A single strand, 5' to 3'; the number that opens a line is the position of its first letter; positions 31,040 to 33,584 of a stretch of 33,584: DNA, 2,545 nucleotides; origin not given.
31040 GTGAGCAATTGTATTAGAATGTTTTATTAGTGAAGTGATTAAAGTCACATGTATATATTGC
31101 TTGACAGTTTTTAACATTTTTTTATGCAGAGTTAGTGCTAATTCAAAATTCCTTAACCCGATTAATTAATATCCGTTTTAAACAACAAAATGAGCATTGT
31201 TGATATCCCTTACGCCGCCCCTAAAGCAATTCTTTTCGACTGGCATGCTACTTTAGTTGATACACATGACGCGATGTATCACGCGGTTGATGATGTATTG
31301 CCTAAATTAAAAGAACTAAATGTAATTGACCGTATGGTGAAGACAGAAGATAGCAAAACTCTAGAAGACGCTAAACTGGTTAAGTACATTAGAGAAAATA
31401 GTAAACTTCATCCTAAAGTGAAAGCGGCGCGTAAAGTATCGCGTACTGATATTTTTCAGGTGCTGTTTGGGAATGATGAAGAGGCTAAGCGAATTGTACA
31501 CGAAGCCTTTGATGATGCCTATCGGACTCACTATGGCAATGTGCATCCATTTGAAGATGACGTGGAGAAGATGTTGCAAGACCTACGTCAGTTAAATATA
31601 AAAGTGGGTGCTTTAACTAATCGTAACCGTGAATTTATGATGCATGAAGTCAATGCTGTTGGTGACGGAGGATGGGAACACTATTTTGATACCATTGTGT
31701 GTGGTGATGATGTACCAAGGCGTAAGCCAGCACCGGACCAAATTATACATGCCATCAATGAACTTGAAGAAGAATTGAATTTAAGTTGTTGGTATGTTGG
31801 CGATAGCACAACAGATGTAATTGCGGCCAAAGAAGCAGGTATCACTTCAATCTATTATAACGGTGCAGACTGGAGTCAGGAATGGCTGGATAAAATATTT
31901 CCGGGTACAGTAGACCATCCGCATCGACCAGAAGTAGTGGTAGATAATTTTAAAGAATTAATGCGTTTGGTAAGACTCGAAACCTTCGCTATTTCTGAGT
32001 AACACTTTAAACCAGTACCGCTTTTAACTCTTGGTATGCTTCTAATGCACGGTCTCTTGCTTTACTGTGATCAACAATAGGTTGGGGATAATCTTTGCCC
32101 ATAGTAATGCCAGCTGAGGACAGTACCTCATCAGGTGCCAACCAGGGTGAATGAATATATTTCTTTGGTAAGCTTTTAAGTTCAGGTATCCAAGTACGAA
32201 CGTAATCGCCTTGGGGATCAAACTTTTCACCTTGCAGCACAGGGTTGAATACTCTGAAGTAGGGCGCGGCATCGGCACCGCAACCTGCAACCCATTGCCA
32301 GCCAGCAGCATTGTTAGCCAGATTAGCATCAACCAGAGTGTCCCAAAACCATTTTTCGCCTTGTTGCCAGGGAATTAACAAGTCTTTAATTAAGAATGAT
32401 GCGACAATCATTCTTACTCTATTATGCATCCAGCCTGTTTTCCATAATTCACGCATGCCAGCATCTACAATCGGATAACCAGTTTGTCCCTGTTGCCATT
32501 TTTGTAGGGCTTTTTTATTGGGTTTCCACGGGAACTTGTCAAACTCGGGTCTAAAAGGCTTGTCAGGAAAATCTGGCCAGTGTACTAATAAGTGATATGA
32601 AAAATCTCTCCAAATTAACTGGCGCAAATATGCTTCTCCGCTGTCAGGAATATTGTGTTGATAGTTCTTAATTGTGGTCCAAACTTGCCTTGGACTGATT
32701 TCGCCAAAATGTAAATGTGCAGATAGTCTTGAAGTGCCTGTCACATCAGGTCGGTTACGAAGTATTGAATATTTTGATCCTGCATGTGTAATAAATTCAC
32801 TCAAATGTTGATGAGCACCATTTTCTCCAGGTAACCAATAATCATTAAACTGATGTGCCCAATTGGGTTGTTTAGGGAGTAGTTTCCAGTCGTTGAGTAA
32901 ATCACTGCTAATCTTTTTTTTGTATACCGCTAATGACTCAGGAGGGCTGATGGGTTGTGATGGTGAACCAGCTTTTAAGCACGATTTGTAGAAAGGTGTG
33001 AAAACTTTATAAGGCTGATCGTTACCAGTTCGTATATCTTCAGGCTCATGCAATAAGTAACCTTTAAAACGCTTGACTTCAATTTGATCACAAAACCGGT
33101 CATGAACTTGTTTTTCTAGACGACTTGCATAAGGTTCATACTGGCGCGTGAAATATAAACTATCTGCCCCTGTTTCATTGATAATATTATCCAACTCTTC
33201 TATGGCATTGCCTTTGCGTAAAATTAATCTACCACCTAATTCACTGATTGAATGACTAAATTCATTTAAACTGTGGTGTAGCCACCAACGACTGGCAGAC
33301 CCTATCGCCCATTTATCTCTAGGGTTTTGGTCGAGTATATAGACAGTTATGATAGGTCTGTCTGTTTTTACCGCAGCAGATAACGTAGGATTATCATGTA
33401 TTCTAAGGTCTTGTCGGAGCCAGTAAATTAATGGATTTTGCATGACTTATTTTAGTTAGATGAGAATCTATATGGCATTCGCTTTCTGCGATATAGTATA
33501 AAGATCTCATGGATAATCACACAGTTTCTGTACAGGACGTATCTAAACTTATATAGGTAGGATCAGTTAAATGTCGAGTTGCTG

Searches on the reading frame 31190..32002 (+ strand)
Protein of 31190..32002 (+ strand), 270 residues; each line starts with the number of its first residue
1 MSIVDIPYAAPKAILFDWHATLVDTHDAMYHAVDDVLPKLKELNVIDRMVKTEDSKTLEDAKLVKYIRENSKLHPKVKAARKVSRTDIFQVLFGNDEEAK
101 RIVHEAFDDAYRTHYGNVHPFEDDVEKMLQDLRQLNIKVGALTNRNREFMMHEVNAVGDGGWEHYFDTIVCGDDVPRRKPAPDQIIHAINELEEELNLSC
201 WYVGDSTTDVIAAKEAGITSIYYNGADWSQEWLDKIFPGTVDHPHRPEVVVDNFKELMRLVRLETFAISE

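Call 6: search_protein_families(library=pfam, proteins=[window:31190-32002:+], max_evalue=0.0001)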
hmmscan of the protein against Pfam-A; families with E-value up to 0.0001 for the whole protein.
window:31190-32002:+ (270 aa): 3 families
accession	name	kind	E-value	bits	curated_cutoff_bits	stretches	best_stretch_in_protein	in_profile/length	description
PF13419.12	HAD_2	-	3.5e-28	99.3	23.8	1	14-221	1-176/178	Haloacid dehalogenase-like hydrolase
PF00702.32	Hydrolase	-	2.8e-22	80.5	26.4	1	12-217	2-191/191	haloacid dehalogenase-like hydrolase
PF13242.12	Hydrolase_like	-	1.4e-08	35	22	1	177-257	2-75/75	HAD-hyrolase-like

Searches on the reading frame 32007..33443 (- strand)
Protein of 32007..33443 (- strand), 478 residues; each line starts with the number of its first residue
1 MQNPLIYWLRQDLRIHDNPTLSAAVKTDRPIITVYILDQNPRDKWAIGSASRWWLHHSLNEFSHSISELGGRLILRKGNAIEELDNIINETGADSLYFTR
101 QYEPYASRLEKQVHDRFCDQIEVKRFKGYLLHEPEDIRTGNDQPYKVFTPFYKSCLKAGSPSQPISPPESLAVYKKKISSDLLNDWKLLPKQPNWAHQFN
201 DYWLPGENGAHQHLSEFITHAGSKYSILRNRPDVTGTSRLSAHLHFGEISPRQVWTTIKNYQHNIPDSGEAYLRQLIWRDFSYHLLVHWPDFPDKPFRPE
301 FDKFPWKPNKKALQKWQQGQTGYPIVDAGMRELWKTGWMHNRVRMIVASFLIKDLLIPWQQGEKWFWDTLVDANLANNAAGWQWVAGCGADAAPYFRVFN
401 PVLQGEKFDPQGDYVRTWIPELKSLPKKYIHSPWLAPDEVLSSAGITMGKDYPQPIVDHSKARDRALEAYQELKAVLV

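Call 6: search_protein_families(library=pfam, proteins=[window:32007-33443:-], max_evalue=0.0001)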
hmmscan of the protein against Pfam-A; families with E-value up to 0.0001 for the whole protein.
window:32007-33443:- (478 aa): 2 families
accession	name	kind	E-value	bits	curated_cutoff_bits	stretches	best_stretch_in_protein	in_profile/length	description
PF03441.19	FAD_binding_7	-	2.8e-96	321.2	27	1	273-471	2-202/203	FAD binding domain of DNA photolyase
PF00875.24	DNA_photolyase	-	1.5e-46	158.8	26.6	1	6-164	2-159/164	DNA photolyase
